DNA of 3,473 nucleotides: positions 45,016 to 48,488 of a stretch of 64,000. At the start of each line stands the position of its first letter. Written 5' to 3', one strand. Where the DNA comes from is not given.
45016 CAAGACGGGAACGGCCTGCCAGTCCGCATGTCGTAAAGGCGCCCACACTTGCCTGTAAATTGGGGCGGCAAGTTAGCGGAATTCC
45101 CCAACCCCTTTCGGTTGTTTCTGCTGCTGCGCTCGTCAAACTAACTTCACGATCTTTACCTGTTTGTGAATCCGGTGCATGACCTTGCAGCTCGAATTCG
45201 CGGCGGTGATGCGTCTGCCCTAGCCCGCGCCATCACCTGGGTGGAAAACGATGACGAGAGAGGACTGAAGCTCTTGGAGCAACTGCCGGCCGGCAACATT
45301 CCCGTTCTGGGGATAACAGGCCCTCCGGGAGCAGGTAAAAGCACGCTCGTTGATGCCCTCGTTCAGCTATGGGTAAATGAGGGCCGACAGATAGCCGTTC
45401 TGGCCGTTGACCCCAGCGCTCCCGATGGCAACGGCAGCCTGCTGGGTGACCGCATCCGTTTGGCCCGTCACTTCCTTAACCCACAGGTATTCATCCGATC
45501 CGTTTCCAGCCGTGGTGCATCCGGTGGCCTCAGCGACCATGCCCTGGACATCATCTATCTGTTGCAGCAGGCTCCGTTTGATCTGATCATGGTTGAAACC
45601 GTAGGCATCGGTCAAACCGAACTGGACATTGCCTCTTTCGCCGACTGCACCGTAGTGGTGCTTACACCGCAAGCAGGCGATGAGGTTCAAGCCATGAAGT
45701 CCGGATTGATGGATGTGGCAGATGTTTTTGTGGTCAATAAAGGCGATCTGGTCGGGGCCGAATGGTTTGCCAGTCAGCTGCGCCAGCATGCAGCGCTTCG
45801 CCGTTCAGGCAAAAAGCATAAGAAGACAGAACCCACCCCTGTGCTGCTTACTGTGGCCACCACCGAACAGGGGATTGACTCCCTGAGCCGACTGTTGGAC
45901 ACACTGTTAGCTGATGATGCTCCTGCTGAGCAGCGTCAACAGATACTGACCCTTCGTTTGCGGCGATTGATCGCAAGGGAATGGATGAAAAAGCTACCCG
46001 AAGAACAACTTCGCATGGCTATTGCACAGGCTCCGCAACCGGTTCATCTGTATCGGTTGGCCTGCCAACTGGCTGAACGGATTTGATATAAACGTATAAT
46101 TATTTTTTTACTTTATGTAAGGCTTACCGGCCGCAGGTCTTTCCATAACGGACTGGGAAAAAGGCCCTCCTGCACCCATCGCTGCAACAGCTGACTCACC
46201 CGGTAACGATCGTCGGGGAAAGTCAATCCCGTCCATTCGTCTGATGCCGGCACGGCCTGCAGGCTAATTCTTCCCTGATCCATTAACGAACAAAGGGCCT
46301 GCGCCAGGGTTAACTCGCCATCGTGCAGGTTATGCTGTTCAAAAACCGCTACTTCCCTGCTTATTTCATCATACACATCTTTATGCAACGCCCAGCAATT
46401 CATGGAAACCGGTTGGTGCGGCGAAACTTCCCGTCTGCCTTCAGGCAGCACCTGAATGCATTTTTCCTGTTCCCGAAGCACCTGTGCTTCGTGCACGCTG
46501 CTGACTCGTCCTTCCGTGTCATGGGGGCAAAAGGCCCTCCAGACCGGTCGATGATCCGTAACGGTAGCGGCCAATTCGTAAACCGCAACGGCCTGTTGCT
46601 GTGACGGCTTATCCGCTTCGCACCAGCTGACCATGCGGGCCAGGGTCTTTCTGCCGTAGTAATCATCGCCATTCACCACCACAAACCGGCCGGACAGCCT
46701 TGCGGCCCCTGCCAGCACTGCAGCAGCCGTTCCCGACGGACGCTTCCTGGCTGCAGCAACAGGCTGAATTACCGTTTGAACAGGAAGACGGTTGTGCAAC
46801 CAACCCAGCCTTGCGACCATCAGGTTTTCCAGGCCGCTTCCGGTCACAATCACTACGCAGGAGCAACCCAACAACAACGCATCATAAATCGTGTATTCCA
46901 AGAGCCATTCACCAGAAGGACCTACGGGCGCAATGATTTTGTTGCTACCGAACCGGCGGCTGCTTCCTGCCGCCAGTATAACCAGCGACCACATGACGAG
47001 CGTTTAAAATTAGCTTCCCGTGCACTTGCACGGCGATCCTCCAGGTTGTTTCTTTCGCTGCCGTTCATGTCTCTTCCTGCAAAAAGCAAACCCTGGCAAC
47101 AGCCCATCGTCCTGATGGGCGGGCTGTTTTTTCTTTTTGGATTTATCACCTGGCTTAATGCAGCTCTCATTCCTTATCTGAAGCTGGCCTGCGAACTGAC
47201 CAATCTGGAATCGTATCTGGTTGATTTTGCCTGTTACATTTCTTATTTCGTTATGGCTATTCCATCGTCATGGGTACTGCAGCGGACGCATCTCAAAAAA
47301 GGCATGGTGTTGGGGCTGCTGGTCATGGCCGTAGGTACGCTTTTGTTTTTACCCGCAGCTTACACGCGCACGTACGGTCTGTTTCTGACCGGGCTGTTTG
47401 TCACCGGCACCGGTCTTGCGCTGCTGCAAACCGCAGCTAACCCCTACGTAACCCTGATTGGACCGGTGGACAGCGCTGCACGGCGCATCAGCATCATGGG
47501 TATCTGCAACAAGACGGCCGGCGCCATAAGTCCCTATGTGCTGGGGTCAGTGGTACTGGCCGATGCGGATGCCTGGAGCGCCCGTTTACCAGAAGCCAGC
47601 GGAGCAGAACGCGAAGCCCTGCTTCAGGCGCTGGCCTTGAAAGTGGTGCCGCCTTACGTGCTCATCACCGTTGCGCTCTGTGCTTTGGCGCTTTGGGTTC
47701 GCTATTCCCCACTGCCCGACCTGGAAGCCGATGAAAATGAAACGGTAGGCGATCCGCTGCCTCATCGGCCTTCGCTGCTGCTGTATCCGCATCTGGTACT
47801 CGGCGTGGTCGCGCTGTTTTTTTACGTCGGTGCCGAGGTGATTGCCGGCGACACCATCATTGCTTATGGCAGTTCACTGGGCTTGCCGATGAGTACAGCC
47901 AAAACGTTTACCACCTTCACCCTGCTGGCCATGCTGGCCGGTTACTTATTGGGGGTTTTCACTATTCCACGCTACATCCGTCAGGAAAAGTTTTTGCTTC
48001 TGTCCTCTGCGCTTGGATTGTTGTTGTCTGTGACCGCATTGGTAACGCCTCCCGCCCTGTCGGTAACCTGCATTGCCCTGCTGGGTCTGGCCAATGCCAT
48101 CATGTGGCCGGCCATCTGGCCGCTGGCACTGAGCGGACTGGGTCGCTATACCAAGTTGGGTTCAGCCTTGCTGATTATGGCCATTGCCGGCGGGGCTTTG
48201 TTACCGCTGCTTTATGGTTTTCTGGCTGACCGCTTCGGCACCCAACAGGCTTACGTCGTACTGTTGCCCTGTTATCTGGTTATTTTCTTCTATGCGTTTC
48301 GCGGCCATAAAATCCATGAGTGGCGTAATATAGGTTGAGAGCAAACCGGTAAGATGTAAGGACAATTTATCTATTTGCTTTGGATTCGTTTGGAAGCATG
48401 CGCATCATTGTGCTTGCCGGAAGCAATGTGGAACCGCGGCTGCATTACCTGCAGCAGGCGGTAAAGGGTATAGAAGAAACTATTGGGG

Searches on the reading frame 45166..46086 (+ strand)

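Call 57: search_protein_families(library=ncbifam, proteins=[window:45166-46086:+], max_evalue=0.000001)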
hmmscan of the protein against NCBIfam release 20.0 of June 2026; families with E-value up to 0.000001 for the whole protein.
window:45166-46086:+ (306 aa): 4 families
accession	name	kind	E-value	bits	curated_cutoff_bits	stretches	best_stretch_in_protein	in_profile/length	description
TIGR00750.1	lao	equivalog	3.2e-76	256.3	240.75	1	14-277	1-270/300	methylmalonyl Co-A mutase-associated GTPase MeaB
NF006958.0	PRK09435.1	equivalog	2e-61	207.9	329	1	4-291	10-298/333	methylmalonyl Co-A mutase-associated GTPase MeaB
NF045497.1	IsobCoAmut_IcmF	equivalog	5.1e-45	153.7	1500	1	8-264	146-411/1076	fused isobutyryl-CoA mutase/GTPase IcmF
TIGR00073.1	hypB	equivalog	3.9e-07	29.8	121.2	0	38-245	23-211/217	hydrogenase nickel incorporation protein HypB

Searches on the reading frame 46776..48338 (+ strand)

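Call 57: search_protein_families(library=ncbifam, proteins=[window:46776-48338:+], max_evalue=0.000001)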
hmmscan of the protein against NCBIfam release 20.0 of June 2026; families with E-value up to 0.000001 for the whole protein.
window:46776-48338:+ (520 aa): 4 families
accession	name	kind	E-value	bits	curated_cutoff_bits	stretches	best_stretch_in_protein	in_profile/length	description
NF046060.1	NagP_SO3503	equivalog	1.2e-117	393.4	625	1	110-514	7-422/423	N-acetylglucosamine MFS transporter NagP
TIGR01272.1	gluP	subfamily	1.5e-86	290.7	202.55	1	191-506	1-310/310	glucose/galactose MFS transporter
TIGR00885.1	fucP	equivalog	3.8e-63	214.1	280.4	1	110-509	4-410/410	L-fucose:H+ symporter permease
NF007524.0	PRK10133.1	equivalog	2.4e-51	175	427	1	103-508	20-431/438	L-fucose:H+ symporter permease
